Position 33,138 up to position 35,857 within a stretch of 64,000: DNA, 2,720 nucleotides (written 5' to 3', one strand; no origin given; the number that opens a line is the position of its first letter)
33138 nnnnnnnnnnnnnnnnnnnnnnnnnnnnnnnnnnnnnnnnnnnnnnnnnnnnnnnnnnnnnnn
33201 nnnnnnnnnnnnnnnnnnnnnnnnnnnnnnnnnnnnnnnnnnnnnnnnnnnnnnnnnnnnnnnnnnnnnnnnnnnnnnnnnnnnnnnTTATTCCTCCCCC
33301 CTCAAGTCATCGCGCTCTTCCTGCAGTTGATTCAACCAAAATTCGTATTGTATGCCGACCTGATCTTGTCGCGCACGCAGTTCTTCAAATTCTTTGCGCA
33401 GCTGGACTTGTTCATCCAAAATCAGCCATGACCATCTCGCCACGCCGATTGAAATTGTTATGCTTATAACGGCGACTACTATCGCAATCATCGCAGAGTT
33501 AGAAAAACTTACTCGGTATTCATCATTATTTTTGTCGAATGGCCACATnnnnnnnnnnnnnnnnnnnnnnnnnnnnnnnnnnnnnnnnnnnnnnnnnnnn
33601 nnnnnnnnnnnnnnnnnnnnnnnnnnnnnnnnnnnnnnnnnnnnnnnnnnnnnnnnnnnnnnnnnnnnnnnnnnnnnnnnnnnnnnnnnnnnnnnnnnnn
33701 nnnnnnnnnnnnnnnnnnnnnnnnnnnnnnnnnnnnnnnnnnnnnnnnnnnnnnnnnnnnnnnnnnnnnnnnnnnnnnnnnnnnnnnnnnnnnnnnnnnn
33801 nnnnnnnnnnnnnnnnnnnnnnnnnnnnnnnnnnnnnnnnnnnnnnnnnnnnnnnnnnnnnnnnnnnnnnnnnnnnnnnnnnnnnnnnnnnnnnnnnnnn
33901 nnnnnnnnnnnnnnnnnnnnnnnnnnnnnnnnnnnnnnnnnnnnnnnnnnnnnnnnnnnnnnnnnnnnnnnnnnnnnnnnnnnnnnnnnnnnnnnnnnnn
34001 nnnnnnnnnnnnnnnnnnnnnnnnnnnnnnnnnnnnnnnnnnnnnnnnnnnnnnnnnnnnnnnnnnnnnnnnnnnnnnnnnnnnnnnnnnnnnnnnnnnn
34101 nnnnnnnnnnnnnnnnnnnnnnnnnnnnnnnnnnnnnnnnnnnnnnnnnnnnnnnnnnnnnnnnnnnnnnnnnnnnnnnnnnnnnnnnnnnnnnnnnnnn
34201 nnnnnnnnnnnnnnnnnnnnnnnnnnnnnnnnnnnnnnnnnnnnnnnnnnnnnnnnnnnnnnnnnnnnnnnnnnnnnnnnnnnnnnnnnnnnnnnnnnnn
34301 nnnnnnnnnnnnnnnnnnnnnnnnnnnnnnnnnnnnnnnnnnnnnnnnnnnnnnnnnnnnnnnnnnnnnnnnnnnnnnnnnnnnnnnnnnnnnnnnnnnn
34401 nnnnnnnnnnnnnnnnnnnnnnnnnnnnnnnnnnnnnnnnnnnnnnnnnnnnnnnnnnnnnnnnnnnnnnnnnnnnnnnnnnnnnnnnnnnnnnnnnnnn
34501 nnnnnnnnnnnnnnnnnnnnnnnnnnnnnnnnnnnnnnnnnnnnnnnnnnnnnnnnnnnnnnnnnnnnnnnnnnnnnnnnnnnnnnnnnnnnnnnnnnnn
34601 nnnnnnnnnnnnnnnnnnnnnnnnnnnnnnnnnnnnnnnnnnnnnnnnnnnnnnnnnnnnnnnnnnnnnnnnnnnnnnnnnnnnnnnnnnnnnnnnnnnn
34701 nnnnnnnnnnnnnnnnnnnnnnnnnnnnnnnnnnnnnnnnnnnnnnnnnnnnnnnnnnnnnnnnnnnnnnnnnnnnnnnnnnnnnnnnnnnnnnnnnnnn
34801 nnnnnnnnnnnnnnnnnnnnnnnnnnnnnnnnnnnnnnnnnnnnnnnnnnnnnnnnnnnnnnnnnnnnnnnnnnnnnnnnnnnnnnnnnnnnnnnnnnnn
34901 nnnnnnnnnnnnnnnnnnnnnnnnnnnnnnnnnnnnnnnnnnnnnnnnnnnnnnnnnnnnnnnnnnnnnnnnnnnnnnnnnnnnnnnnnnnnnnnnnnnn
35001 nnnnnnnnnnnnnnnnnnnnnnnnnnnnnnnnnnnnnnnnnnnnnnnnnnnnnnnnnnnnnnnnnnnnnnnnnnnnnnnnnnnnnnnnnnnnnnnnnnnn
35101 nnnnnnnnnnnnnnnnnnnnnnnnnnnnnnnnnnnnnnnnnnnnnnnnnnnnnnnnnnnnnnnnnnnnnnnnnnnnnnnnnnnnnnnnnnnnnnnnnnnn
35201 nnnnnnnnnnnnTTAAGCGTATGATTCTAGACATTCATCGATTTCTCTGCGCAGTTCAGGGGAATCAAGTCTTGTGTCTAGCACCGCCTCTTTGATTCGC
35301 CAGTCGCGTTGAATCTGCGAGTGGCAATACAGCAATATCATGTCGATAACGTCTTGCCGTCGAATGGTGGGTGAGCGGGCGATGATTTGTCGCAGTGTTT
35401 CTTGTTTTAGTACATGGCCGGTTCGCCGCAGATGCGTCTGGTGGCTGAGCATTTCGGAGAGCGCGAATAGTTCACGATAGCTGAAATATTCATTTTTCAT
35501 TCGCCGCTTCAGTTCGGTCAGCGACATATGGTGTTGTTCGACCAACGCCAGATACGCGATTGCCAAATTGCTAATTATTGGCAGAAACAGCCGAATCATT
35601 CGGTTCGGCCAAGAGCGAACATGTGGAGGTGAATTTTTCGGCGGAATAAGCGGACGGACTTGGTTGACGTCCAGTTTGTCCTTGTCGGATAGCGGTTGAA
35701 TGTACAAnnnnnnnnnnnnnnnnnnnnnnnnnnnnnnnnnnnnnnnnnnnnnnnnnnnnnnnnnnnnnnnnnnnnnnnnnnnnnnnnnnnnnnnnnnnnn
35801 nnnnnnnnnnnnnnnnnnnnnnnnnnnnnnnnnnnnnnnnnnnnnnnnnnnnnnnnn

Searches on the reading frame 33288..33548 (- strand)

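Call 27: search_protein_families(library=pfam, proteins=[window:33288-33548:-], max_evalue=0.01)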
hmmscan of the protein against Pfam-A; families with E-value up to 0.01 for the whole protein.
window:33288-33548:- (86 aa): 0 families

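Call 50: search_protein_families(library=phrogs, proteins=[window:33288-33548:-], max_evalue=0.1)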
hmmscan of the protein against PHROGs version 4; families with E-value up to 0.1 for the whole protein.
window:33288-33548:- (86 aa): 1 family
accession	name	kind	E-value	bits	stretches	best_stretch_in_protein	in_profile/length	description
phrog_6021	-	unknown function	0.085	14.1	0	20-62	6-48/77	-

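Call 51: search_protein_families(library=ncbifam, proteins=[window:33288-33548:-], max_evalue=0.1)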
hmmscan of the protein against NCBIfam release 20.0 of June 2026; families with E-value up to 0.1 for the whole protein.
window:33288-33548:- (86 aa): 2 families
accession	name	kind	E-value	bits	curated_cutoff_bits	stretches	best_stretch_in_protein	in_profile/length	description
NF047451.1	WxxxWxxW_dom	subfamily_domain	0.017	15.1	40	1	20-43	4-29/37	WxxxWxxW domain-containing protein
TIGR02866.1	CoxB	equivalog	0.098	12.2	147.7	1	2-68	36-101/202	cytochrome c oxidase subunit II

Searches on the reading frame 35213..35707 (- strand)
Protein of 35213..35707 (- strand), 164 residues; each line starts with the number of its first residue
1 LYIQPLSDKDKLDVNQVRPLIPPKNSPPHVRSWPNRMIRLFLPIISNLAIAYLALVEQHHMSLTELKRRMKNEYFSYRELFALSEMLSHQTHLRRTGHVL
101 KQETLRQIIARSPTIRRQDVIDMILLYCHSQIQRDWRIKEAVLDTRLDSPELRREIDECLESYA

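Call 27: search_protein_families(library=pfam, proteins=[window:35213-35707:-], max_evalue=0.01)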
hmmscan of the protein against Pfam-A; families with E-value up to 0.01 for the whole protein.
window:35213-35707:- (164 aa): 0 families

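Call 50: search_protein_families(library=phrogs, proteins=[window:35213-35707:-], max_evalue=0.1)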
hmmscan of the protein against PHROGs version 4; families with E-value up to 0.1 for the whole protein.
window:35213-35707:- (164 aa): 0 families

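Call 51: search_protein_families(library=ncbifam, proteins=[window:35213-35707:-], max_evalue=0.1)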
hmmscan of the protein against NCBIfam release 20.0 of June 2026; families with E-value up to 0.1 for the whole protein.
window:35213-35707:- (164 aa): 0 families

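Call 52: search_solved_structures(query=window:35213-35707:-, max_evalue=1)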
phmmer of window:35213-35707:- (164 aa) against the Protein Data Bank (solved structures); distinct sequences matched with E-value up to 1: 3.
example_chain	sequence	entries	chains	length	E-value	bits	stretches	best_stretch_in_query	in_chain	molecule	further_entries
2lr0_A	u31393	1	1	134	0.12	15.5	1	3-86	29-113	P-loop ntpase fold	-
8v3b_a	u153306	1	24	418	0.91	12.7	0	91-155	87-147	O43_129_+4 component B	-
8v2d_y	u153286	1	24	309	0.95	12.6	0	91-155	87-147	O43_129 component B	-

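Call 62: search_protein_representatives(protein=window:35213-35707:-)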
Query: 164 residues. Proteins with E-value up to 0.001 (for the whole library): 18; up to 1e-10: 5; up to 1e-30: 1. The best 18 are listed.
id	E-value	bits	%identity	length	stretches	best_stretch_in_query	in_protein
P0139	3.5e-103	358.4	100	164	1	1-164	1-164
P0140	4.2e-28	114.5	42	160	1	1-159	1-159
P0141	1.9e-24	102.6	40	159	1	1-156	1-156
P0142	1.3e-21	93.4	37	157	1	1-155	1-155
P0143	9.2e-14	67.9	34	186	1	12-157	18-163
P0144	2.0e-10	57.1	30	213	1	13-158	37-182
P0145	8.8e-10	55.0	32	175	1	9-158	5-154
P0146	1.0e-08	51.6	30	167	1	13-133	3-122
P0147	2.2e-07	47.2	36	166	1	13-103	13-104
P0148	2.4e-07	47.1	31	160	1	20-158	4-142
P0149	3.4e-06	43.4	31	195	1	13-138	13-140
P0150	2.2e-05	40.7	27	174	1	6-127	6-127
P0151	2.3e-05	40.6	40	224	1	4-80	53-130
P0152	2.8e-05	40.4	30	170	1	7-155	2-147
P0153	8.4e-05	38.8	30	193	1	6-161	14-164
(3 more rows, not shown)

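Call 63: find_encoding_contigs(protein=P0140, flank=5000, max_places=3)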
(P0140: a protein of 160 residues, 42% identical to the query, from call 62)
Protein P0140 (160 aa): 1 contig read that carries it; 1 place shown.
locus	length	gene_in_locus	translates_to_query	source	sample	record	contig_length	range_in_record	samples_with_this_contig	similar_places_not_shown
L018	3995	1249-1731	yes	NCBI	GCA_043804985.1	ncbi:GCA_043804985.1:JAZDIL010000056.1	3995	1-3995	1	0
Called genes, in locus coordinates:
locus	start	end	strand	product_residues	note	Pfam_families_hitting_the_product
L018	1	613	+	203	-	PF13277:YmdB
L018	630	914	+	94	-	PF00216:Bac_DNA_binding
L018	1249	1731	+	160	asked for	-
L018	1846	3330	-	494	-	PF00587:tRNA-synt_2b, PF03129:HGTP_anticodon, PF09180:ProRS-C_1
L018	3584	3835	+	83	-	-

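Call 64: find_encoding_contigs(protein=P0141, flank=5000, max_places=3)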
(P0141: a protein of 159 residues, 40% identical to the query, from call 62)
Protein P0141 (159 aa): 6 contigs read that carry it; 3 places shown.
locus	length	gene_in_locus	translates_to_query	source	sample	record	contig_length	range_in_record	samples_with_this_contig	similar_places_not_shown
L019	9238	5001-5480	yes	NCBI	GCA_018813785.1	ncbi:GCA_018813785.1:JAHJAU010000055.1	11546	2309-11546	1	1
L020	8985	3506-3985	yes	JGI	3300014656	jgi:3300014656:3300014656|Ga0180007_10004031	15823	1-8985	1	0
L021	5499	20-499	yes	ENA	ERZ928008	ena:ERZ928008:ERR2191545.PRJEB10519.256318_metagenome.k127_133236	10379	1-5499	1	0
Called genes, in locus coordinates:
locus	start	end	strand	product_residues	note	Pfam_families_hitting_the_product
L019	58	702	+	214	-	PF01509:TruB_N, PF16198:TruB_C_2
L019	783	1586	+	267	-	-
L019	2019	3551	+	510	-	PF12072:RNase_Y_N, PF00013:KH_1, PF22891:KH_PNO1_2nd (weak), PF08668:HDOD (faint), PF01966:HD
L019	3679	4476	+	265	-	PF00149:Metallophos (weak), PF13277:YmdB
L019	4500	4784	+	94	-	PF00216:Bac_DNA_binding, PF18175:HU-CCDC81_bac_2 (weak)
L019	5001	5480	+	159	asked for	-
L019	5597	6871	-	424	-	PF00587:tRNA-synt_2b, PF03129:HGTP_anticodon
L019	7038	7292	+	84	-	-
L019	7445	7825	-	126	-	-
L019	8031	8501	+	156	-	PF02502:LacAB_rpiB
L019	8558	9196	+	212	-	PF00834:Ribul_P_3_epim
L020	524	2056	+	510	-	PF12072:RNase_Y_N, PF00013:KH_1, PF22891:KH_PNO1_2nd (weak), PF08668:HDOD (faint), PF01966:HD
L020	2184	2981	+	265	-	PF00149:Metallophos (weak), PF13277:YmdB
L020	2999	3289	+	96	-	PF00216:Bac_DNA_binding, PF18175:HU-CCDC81_bac_2 (weak)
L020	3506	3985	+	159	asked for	-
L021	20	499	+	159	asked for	-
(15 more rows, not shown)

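Call 91: predict_structure(alignment_id=A4)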
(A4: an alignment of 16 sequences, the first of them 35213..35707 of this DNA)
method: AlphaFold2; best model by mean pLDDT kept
length: 164 residues; sequences in the alignment: 16
mean_pLDDT: 92.9   pTM: 0.87
mean pLDDT of the five models: 92.9, 92.8, 92.2, 91.4, 91.2
residues with pLDDT >= 90: 138; 70-90: 19; 50-70: 6; < 50: 1
segments of 3 or more residues with pLDDT < 50: none
pLDDT, mean of each block of 10 residues (from residue 1): 80 98 95 97 98 95 98 96 91 91 96 97 90 76 97 95 84
secondary structure, 60 per line:
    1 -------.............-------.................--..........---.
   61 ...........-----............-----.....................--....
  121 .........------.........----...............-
elements in order: H8-20 H28-44 H47-56 H60-71 H77-88 H94-114 H117-129 H136-144 H149-163

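Call 94: fold_search(model_id=the predicted structure, library=pdb)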
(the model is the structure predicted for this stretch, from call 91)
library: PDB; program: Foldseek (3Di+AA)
matches with E <= 10: 170; with E <= 0.001: 0
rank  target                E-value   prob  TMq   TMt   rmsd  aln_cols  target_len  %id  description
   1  8fni_6                1.0e+00  0.66  0.43  0.19   9.9       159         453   12  Cryo-EM structure of RNase-treated RESC-B in trypanosomal RNA editing (released 2023-07-19)
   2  7esy_A                1.2e+00  0.18  0.27  0.14  13.5       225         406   12  Crystal structure of the complex formed by Wolbachia cytoplasmic incompatibility factors CidA and CidBND1-ND2 from wPi (released 2021-11-10)
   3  7pt0_A                1.3e+00  0.08  0.16  0.14  17.8       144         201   14  SCO3201 with putative ligand (released 2021-10-20)
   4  7esx_B                1.4e+00  0.13  0.28  0.14  13.4       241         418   12  Crystal structure of Wolbachia cytoplasmic incompatibility factor CidA from wPip (released 2021-11-10)
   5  7vg4_B                1.5e+00  0.08  0.19  0.16  20.7       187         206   12  10,5-methenyltetrahydrofolate cyclohydrolase from Methylobacterium extorquens AM1 strain (released 2022-07-06)
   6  4fsc_B                1.5e+00  0.15  0.29  0.22  10.8       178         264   15  Crystal Structure of Bacillus thuringiensis PlcR in its apo form (released 2013-03-13)
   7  8fn4_6                1.6e+00  0.44  0.40  0.18   9.8       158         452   12  Cryo-EM structure of RNase-treated RESC-A in trypanosomal RNA editing (released 2023-07-19)
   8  6qk8_C                1.7e+00  0.16  0.29  0.25  11.6       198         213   13  Crystal structure of yeast 14-3-3 protein (Bmh1) from Saccharomyces cerevisiae with the Nha1p (yeast Na+/H+ antiporter (released 2019-10-02)
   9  4n2s_A                1.8e+00  0.30  0.39  0.34   8.6       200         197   14  Crystal Structure of THA8 in complex with Zm1a-6 RNA (released 2013-10-30)
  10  4fsc_C                1.8e+00  0.18  0.33  0.24   9.6       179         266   14  Crystal Structure of Bacillus thuringiensis PlcR in its apo form (released 2013-03-13)
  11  3gw4_B                2.0e+00  0.12  0.27  0.25  10.8       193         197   10  Crystal structure of uncharacterized protein from Deinococcus radiodurans. Northeast Structural Genomics Consortium Ta (released 2009-04-21)
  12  4me2                  2.1e+00  0.28  0.38  0.33   9.4       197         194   13  Crystal Structure of THA8 protein from Brachypodium distachyon (released 2013-10-30)
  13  8a22_AN               2.4e+00  0.35  0.42  0.20   9.3       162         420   10  Structure of the mitochondrial ribosome from Polytomella magna (released 2022-11-16)
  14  7ep2_A                2.5e+00  0.08  0.21  0.13  14.8       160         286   14  Crystal structure of ZYG11B bound to GGFN degron (released 2021-07-14)
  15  4n2q_A                2.6e+00  0.20  0.38  0.33   9.5       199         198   14  Crystal structure of THA8 in complex with Zm4 RNA (released 2013-10-30)
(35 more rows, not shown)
